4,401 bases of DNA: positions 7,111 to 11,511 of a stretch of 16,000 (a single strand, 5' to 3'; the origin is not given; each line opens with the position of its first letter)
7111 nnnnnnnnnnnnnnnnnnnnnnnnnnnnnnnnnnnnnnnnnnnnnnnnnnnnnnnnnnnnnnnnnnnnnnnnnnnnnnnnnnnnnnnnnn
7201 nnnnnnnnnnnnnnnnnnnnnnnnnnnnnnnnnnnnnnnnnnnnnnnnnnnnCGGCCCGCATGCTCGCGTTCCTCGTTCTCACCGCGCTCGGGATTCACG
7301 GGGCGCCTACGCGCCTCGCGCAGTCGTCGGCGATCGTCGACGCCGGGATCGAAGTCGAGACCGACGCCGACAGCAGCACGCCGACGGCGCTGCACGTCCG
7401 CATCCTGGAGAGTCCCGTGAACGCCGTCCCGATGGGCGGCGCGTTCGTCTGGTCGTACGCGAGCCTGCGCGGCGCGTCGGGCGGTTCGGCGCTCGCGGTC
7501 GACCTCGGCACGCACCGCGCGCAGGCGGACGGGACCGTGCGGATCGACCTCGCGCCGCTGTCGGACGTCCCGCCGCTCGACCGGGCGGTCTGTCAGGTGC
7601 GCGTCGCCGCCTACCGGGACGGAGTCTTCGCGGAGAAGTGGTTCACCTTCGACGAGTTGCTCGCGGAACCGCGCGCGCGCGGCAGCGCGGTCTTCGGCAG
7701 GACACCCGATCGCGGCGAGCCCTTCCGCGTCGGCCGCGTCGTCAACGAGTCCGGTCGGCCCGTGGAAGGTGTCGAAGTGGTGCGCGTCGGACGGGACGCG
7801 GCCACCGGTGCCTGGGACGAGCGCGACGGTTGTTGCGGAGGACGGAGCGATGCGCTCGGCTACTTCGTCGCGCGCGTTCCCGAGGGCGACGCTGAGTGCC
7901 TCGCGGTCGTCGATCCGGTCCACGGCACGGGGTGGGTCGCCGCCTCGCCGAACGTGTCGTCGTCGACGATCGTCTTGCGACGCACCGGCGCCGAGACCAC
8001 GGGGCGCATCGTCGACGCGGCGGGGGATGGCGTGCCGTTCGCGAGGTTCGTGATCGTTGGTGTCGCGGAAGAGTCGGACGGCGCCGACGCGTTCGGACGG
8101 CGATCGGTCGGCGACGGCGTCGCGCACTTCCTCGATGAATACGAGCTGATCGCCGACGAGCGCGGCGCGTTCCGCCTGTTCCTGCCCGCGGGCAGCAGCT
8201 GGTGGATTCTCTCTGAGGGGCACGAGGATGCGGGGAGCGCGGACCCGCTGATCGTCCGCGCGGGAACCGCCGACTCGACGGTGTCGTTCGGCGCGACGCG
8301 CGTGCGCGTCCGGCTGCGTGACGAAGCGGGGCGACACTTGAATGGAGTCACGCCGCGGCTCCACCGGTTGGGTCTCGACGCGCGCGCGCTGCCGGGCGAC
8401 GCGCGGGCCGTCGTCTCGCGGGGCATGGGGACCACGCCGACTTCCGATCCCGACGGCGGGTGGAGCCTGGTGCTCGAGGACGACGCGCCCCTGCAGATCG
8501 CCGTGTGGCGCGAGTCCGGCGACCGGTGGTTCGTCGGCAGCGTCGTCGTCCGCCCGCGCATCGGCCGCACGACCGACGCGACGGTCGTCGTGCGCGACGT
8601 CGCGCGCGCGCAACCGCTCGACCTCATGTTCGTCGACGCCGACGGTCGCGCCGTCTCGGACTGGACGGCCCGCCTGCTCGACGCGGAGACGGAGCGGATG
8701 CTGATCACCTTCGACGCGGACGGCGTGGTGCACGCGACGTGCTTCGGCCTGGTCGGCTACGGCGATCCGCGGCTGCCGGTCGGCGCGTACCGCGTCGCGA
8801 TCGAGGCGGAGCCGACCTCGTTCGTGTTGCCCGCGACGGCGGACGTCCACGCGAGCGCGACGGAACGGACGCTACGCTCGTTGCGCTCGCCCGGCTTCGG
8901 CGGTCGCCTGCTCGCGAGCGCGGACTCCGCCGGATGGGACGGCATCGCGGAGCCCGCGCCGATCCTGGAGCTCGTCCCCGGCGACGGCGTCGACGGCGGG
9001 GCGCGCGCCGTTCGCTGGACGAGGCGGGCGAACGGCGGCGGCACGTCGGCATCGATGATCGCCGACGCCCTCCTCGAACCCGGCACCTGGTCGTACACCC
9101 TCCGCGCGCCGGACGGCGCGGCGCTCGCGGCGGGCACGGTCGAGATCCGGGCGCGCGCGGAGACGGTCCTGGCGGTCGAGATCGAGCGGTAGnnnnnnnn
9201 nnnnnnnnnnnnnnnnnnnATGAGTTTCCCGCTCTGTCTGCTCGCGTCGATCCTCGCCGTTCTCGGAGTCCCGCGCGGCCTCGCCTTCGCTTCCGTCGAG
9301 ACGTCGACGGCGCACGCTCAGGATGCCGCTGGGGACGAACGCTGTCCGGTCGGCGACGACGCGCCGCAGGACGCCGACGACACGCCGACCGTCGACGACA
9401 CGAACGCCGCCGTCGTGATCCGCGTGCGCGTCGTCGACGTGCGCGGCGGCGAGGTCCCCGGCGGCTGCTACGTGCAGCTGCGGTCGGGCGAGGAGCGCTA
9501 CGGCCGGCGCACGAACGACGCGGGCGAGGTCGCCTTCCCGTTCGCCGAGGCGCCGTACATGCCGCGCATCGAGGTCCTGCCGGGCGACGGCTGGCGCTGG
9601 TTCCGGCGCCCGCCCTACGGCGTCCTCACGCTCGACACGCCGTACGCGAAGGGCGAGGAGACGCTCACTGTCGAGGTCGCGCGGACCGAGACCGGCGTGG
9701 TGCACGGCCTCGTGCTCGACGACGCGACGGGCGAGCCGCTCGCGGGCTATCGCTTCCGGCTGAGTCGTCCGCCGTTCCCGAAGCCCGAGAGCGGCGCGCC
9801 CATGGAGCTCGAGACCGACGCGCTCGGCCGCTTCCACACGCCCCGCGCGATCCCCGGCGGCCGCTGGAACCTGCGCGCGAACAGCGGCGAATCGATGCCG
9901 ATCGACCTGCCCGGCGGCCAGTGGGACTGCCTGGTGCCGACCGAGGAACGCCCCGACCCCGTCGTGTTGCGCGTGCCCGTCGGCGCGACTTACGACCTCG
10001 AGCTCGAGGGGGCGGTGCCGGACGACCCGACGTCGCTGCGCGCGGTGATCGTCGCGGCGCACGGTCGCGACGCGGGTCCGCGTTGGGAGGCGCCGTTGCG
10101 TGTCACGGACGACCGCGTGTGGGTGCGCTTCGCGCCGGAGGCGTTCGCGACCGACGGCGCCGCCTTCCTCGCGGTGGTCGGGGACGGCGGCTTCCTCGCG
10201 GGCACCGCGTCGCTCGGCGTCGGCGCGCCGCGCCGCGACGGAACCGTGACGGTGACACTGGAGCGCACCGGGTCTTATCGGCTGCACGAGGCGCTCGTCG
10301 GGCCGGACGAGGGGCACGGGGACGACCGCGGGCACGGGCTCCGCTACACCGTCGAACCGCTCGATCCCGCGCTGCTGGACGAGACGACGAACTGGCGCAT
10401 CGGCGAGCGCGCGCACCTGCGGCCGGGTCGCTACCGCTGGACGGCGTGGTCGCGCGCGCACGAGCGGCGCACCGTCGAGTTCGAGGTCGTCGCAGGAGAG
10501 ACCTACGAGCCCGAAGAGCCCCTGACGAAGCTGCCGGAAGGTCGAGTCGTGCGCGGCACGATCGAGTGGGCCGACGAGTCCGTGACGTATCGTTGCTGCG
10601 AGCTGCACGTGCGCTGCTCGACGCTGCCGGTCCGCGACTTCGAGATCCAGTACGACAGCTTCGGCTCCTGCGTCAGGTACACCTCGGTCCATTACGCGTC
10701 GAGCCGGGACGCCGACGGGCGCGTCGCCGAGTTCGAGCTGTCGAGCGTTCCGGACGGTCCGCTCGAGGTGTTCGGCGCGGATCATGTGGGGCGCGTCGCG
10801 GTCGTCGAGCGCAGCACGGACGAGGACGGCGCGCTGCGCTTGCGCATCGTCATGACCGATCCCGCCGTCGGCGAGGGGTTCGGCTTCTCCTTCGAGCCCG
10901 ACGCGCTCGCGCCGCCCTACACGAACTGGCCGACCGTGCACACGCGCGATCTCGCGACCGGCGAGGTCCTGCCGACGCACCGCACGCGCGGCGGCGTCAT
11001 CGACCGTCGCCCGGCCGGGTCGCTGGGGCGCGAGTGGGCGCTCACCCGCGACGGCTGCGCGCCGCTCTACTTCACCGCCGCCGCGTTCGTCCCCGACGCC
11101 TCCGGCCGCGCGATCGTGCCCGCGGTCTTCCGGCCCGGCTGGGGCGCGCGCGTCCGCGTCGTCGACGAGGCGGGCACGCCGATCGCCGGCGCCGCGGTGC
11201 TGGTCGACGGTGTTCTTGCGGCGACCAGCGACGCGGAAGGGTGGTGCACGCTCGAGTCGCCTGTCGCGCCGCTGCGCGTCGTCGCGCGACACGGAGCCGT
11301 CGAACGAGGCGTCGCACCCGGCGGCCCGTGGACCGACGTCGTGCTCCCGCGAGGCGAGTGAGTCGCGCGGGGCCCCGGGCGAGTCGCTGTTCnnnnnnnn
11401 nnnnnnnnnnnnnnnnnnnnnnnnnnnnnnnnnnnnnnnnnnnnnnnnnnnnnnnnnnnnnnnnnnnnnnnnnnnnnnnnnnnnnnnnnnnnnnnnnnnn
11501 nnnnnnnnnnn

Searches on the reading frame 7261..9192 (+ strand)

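Call 11: search_protein_families(library=pfam, proteins=[window:7261-9192:+], max_evalue=0.001)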
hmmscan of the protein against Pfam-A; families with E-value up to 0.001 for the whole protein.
window:7261-9192:+ (643 aa): 1 family
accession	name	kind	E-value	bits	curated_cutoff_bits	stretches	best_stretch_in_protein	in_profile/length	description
PF13620.12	CarboxypepD_reg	-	0.0008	20.2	32.3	0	158-210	4-49/82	Carboxypeptidase regulatory-like domain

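Call 103: search_protein_families(library=ncbifam, proteins=[window:7261-9192:+], max_evalue=0.001)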
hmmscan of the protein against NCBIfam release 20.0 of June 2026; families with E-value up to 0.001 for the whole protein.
window:7261-9192:+ (643 aa): 0 families

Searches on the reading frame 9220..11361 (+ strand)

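Call 11: search_protein_families(library=pfam, proteins=[window:9220-11361:+], max_evalue=0.001)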
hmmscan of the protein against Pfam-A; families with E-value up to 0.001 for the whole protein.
window:9220-11361:+ (713 aa): 1 family
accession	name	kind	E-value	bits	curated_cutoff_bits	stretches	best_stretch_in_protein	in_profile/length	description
PF13620.12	CarboxypepD_reg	-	3.3e-13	50.2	32.3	0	645-692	4-57/82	Carboxypeptidase regulatory-like domain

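Call 103: search_protein_families(library=ncbifam, proteins=[window:9220-11361:+], max_evalue=0.001)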
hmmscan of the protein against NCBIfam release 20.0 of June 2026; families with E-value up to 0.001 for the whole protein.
window:9220-11361:+ (713 aa): 0 families
